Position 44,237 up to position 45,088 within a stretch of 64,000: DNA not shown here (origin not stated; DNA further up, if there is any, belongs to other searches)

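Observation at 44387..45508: Nucleotidyltransferase–GNAT acetyltransferase fusion (possible bifunctional small-molecule or antibiotic-modifying enzyme)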

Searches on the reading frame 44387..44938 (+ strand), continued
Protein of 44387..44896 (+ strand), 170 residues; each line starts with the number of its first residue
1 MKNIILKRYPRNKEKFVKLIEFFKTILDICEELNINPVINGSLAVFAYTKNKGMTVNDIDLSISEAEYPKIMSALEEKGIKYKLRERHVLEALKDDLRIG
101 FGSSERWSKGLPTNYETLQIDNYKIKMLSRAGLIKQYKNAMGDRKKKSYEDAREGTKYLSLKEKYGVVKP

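Call 93: search_protein_families(library=pfam, proteins=[L023:1569-2432:+], max_evalue=1)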
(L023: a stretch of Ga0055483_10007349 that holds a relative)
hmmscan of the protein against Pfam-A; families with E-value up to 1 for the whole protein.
L023:1569-2432:+ (288 aa): 1 family
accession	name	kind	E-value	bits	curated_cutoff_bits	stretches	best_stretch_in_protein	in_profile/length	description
PF24392.2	Parb-CE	-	5.1e-14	52.9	23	1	31-150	2-121/147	ParB CE domain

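Call 101: search_protein_families(library=pfam, proteins=[L042:621-1205:+, L030:3507-3941:+, L031:3557-3955:+, L055:1241-1612:+, L036:3515-4315:+, L030:1868-2956:+, L053:2464-2973:+, L055:2-616:+, L074:1-342:+, L036:1978-2964:+], max_evalue=0.001)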
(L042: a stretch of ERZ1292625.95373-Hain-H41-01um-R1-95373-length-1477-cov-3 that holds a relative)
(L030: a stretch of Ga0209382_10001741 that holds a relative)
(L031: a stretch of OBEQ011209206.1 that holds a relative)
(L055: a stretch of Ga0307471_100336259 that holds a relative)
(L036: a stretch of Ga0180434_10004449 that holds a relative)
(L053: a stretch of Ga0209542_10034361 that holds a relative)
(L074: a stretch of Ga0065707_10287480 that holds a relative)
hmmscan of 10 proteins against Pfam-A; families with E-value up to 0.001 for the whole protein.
L042:621-1205:+ (195 aa): 1 family
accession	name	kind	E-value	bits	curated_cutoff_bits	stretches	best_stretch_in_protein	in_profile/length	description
PF00834.25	Ribul_P_3_epim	-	2.1e-27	96.3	21.1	1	3-187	2-194/198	Ribulose-phosphate 3 epimerase family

L030:3507-3941:+ (145 aa): 2 families
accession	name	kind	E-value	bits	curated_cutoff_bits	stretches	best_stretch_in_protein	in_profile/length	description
PF12867.12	DinB_2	-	5.9e-08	33.7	24.8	1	11-120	4-102/128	DinB superfamily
PF11716.13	MDMPI_N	-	7e-05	24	24.2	1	11-109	3-103/140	Mycothiol maleylpyruvate isomerase N-terminal domain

L031:3557-3955:+ (133 aa): 0 families

L055:1241-1612:+ (124 aa): 0 families

L036:3515-4315:+ (267 aa): 11 families
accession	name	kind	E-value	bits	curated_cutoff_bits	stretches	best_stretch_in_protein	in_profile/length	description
PF13649.12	Methyltransf_25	-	2.6e-23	83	27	1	58-150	1-97/97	Methyltransferase domain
PF08241.18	Methyltransf_11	-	6.3e-21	75.3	21.2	1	59-154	1-95/95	Methyltransferase domain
PF13847.12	Methyltransf_31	-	5.1e-17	62.4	27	1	57-155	6-110/145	Methyltransferase domain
PF13489.12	Methyltransf_23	-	3.7e-15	56.5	27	1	53-201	21-155/164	Methyltransferase domain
PF08242.18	Methyltransf_12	-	7.3e-13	49.5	30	1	59-152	1-98/98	Methyltransferase domain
PF01209.24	Ubie_methyltran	-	2.8e-08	33.8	20.1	1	42-153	35-150/233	ubiE/COQ5 methyltransferase family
PF03848.20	TehB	-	2.3e-07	30.9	20.4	1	57-153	33-131/193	Tellurite resistance protein TehB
PF05175.20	MTS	-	3.2e-06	27.3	23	1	43-157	20-141/170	Methyltransferase small domain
PF05724.17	TPMT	-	1.1e-05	25.6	26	1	20-101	4-86/218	Thiopurine S-methyltransferase (TPMT)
PF03141.22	Methyltransf_29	-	1.1e-05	24.7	23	1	51-167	114-230/506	Putative S-adenosyl-L-methionine-dependent methyltransferase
PF02353.26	CMAS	-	3.2e-05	23.8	27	1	54-172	62-182/273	Mycolic acid cyclopropane synthetase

L030:1868-2956:+ (363 aa): 1 family
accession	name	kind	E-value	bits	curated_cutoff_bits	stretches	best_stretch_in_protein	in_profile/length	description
PF01380.27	SIS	-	1.4e-24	86.8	25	2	45-181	6-127/131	SIS domain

L053:2464-2973:+ (170 aa): 6 families
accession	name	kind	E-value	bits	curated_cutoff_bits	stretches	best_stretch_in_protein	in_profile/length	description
PF00583.31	Acetyltransf_1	-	1.9e-21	77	20.7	1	56-158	21-116/116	Acetyltransferase (GNAT) family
PF13508.13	Acetyltransf_7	-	4.2e-15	56.3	27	1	64-158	2-82/84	Acetyltransferase (GNAT) domain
PF13673.13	Acetyltransf_10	-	5.6e-12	46.2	23.6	1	47-159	12-108/128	Acetyltransferase (GNAT) domain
PF08445.16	FR47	-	2.4e-08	34.3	22.1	1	85-160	5-79/86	FR47-like protein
PF13527.13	Acetyltransf_9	-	5.7e-06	26.8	25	1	62-158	38-124/127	Acetyltransferase (GNAT) domain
PF14542.12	Acetyltransf_CG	-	0.00025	21.5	30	1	103-134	26-57/80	GCN5-related N-acetyl-transferase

L055:2-616:+ (205 aa): 1 family
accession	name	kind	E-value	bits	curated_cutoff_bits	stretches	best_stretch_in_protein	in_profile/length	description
PF01895.24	PhoU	-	2.1e-48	163.1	23.5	2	4-92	1-89/89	PhoU domain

L074:1-342:+ (114 aa): 1 family
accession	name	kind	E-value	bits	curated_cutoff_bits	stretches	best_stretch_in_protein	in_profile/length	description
PF00248.27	Aldo_ket_red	-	6.3e-21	75.1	24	1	2-111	188-289/291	Aldo/keto reductase family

L036:1978-2964:+ (329 aa): 3 families
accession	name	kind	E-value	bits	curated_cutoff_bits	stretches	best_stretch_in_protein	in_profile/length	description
PF00293.34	NUDIX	-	1.3e-19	71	21.1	1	184-285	5-118/134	NUDIX domain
PF09296.17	NUDIX-like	-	7.7e-13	49.5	22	1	45-143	2-96/96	NADH pyrophosphatase-like rudimentary NUDIX domain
PF09297.16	Zn_ribbon_NUD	-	2.2e-08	34.1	24.8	1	146-178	2-32/32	NADH pyrophosphatase zinc ribbon domain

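Call 106: search_protein_families(library=ncbifam, proteins=[window:44387-44896:+, P0013, P0020], max_evalue=1)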
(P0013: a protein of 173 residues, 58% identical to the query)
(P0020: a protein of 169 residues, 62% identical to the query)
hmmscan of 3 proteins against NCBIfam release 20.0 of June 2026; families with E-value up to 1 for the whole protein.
window:44387-44896:+ (170 aa): 1 family
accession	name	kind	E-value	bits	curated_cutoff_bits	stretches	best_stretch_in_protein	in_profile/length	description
NF000061.1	linco_LnuP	exception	0.042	14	300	1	26-81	10-65/166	lincosamide nucleotidyltransferase Lnu(P)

P0013 (173 aa): 1 family
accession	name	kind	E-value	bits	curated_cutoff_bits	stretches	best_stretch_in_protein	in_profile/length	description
NF033828.1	entry_exc2_fam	equivalog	0.085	13.4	35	1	120-159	44-80/131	Exc2 family lipoprotein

P0020 (169 aa): 3 families
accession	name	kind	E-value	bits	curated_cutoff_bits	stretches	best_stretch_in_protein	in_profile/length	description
NF000236.1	linco_LnuA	exception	0.064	13.2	300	1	23-82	13-70/161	lincosamide nucleotidyltransferase Lnu(A)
TIGR03412.1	iscX_yfhJ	equivalog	0.068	13.9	40.4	0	139-160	39-60/63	Fe-S cluster assembly protein IscX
NF005815.0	PRK07681.1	equivalog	0.11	11.4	545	1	1-58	169-225/399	LL-diaminopimelate aminotransferase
